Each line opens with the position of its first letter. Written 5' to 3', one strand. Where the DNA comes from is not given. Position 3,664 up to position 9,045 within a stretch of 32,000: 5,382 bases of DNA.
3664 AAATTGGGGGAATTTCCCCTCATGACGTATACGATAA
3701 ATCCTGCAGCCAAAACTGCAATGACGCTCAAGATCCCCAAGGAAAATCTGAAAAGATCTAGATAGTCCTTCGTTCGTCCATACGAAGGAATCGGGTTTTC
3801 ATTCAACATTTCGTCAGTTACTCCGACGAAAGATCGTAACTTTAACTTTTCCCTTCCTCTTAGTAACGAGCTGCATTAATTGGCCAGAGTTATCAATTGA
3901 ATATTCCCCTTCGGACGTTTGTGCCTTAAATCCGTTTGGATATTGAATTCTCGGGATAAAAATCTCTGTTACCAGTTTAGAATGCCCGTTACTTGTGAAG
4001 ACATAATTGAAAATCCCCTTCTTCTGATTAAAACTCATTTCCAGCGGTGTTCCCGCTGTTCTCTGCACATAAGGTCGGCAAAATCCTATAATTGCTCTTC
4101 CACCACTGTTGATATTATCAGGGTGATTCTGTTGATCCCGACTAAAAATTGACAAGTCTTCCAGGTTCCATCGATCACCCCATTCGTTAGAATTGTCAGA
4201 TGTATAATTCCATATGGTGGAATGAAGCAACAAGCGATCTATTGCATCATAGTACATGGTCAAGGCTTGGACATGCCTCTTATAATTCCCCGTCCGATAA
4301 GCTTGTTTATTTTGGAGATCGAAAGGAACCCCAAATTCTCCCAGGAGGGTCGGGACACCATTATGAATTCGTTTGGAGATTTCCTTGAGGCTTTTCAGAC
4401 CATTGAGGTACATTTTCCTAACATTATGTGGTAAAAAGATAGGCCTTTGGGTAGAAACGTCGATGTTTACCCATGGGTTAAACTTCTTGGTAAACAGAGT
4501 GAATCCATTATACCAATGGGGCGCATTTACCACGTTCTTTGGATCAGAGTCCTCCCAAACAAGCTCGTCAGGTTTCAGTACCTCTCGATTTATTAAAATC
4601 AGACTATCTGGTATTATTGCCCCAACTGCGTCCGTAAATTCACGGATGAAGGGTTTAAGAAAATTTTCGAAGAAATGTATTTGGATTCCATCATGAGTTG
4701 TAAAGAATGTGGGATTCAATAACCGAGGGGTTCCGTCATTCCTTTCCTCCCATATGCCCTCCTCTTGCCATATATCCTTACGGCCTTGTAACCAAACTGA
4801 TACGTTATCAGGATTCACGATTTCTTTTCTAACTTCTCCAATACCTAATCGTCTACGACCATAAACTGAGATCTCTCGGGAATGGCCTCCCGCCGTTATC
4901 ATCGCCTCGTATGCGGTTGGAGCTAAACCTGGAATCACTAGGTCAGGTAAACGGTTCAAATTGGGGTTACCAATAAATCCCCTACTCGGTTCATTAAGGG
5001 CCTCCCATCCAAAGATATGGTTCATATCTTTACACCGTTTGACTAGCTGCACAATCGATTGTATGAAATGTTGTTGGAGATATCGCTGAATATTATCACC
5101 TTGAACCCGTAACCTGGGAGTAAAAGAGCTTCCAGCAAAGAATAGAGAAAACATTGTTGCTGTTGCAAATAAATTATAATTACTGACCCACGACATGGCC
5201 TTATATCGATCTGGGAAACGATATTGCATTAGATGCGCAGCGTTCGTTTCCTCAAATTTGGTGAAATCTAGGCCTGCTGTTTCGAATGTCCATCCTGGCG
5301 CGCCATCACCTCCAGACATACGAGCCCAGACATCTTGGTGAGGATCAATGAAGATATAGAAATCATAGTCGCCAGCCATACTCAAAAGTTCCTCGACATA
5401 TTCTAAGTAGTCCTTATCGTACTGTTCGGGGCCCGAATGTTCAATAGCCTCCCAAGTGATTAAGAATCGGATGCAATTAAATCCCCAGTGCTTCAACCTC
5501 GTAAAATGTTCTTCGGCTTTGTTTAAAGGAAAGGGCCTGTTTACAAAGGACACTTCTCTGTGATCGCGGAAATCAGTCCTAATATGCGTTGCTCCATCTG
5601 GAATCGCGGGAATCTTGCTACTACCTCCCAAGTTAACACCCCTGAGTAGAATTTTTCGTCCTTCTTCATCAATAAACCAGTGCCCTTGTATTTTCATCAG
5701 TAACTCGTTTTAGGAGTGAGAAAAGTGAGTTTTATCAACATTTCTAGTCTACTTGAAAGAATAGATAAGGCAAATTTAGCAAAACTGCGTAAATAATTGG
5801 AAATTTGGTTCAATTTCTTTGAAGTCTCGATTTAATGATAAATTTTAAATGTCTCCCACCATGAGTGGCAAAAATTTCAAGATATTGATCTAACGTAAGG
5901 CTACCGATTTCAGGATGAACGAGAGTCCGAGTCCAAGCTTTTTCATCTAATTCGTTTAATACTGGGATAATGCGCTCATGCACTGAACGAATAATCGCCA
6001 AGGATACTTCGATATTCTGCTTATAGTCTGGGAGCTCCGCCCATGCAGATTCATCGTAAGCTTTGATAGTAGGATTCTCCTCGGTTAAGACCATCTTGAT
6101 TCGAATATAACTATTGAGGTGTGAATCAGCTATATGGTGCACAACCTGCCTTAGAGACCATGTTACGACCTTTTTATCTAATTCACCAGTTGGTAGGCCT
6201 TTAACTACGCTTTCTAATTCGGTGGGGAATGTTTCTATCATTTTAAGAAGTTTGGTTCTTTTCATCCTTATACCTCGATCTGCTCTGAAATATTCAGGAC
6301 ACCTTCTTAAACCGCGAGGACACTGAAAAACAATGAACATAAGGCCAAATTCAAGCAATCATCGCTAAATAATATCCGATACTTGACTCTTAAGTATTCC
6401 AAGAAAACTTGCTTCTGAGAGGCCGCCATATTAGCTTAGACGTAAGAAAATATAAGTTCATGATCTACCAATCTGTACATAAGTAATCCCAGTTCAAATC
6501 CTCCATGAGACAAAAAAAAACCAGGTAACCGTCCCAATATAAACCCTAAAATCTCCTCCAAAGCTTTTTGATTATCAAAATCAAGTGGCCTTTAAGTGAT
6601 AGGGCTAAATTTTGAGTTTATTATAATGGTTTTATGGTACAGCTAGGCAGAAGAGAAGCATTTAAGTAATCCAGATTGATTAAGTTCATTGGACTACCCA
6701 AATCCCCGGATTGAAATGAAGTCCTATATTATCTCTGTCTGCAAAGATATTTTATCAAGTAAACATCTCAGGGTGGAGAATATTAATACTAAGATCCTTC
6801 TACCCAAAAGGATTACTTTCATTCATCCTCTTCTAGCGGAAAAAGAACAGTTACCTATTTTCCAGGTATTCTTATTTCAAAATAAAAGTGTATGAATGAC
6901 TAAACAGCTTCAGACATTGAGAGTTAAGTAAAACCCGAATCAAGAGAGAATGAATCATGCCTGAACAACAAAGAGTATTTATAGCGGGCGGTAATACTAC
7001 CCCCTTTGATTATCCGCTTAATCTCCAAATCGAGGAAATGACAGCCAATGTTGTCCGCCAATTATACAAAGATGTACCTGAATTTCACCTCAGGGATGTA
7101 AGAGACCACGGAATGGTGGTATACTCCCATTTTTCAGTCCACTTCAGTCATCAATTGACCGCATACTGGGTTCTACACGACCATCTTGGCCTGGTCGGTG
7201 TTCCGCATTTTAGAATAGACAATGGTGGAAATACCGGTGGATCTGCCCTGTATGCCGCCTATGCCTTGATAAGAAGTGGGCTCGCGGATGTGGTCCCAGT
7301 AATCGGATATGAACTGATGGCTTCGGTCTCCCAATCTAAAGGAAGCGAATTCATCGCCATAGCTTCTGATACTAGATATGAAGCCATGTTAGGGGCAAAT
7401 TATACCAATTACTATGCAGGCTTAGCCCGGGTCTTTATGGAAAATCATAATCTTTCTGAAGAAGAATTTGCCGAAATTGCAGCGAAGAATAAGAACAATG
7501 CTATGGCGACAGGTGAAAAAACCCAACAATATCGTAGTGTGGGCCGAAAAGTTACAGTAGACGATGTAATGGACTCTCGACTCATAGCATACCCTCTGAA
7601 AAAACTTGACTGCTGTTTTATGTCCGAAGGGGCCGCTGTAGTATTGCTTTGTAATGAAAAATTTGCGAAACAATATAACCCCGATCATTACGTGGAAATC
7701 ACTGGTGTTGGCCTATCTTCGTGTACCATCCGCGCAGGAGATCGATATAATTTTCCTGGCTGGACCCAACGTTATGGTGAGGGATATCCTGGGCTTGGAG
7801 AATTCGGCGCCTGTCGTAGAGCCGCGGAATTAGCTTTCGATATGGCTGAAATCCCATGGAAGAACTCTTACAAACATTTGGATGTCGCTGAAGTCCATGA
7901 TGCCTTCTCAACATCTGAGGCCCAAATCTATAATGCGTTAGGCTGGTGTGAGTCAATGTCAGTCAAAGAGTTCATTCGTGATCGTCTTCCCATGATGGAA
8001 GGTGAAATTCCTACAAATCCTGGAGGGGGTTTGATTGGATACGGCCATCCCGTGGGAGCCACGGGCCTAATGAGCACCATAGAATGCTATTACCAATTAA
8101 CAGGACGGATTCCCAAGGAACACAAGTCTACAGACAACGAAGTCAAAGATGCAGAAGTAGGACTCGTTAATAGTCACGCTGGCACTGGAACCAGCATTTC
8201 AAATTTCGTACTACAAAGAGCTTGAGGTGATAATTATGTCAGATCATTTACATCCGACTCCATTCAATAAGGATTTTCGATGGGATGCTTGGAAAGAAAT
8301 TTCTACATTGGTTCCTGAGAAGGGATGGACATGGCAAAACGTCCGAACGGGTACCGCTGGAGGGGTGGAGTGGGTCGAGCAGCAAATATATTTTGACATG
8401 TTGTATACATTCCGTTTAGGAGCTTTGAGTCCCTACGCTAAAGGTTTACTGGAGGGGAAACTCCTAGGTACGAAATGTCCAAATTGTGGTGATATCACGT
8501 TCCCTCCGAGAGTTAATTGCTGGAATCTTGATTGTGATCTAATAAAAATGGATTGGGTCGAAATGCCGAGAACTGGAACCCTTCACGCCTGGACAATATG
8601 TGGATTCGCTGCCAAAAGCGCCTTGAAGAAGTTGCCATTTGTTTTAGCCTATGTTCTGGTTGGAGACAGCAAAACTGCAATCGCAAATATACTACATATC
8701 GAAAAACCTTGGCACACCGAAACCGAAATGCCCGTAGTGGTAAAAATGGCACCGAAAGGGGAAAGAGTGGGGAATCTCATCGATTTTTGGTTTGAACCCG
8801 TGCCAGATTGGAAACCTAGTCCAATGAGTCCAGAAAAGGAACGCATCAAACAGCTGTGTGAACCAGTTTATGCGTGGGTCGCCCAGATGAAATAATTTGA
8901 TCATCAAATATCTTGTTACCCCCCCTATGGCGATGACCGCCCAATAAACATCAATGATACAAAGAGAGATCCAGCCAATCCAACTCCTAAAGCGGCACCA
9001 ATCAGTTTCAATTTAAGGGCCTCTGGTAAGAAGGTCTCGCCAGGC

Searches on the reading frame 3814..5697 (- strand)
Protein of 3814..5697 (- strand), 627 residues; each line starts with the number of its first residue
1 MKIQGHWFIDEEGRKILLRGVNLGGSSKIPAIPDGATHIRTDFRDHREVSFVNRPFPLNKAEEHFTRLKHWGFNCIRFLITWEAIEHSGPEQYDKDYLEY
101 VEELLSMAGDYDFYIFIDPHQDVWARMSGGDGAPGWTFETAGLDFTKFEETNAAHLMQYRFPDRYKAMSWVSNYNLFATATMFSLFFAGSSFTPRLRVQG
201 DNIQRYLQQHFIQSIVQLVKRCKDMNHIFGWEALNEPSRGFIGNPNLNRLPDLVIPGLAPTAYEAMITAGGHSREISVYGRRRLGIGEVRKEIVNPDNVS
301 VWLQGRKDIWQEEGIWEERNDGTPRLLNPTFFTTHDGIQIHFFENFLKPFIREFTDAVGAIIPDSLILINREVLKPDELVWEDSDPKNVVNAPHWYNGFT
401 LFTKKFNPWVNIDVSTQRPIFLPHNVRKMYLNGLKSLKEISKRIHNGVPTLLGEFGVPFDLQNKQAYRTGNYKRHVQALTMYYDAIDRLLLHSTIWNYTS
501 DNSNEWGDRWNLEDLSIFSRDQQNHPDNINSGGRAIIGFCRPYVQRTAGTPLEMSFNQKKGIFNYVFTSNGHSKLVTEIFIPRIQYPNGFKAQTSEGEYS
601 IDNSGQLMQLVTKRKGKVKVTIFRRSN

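Call 13: search_protein_families(library=pfam, proteins=[window:3814-5697:-], max_evalue=0.001)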
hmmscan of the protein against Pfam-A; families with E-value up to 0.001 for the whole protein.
window:3814-5697:- (627 aa): 3 families
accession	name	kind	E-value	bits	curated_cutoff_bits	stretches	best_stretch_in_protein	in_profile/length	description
PF00150.24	Cellulase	-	6.8e-18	65.6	23.5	1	60-302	22-170/272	Cellulase (glycosyl hydrolase family 5)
PF18564.7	Glyco_hydro_5_C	-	3e-17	63.3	22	1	541-622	1-87/87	Glycoside hydrolase family 5 C-terminal domain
PF01301.25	Glyco_hydro_35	-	0.00072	19.7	27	0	62-147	27-110/319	Glycosyl hydrolases family 35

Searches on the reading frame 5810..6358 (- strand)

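Call 13: search_protein_families(library=pfam, proteins=[window:5810-6358:-], max_evalue=0.001)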
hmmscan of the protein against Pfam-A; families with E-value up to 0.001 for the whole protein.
window:5810-6358:- (182 aa): 1 family
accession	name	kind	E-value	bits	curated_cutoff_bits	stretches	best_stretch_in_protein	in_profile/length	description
PF12867.12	DinB_2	-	2.3e-17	64.1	24.8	1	42-174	3-128/128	DinB superfamily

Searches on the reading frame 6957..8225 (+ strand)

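Call 13: search_protein_families(library=pfam, proteins=[window:6957-8225:+], max_evalue=0.001)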
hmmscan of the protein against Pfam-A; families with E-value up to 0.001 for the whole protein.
window:6957-8225:+ (422 aa): 3 families
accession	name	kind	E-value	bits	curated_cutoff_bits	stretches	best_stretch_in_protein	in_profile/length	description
PF22691.2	Thiolase_C_1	-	6.4e-21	75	28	1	283-421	17-144/144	Thiolase C-terminal domain-like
PF00108.29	Thiolase_N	-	1.2e-12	48.2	26.4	1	9-234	3-259/260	Thiolase, N-terminal domain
PF02803.24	Thiolase_C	-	5.9e-05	23.2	27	1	305-381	39-97/123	Thiolase, C-terminal domain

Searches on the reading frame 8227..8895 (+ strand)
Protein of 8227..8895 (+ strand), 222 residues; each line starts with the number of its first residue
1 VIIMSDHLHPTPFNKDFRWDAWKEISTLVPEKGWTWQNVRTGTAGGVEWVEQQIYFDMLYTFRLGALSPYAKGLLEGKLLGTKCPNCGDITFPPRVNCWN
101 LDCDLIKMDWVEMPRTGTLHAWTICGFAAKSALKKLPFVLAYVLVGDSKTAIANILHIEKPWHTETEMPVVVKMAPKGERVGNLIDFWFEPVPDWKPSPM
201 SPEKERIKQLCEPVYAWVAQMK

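Call 13: search_protein_families(library=pfam, proteins=[window:8227-8895:+], max_evalue=0.001)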
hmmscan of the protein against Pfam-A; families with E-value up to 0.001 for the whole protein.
window:8227-8895:+ (222 aa): 2 families
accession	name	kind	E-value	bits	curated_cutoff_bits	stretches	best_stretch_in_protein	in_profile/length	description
PF12172.15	zf-ChsH2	-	7.2e-08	32.5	23.2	1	72-98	2-31/37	ChsH2, rubredoxin-like zinc ribbon domain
PF01796.24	OB_ChsH2_C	-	2.5e-05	24.5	27.1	1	110-155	1-46/65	ChsH2, C-terminal OB-fold domain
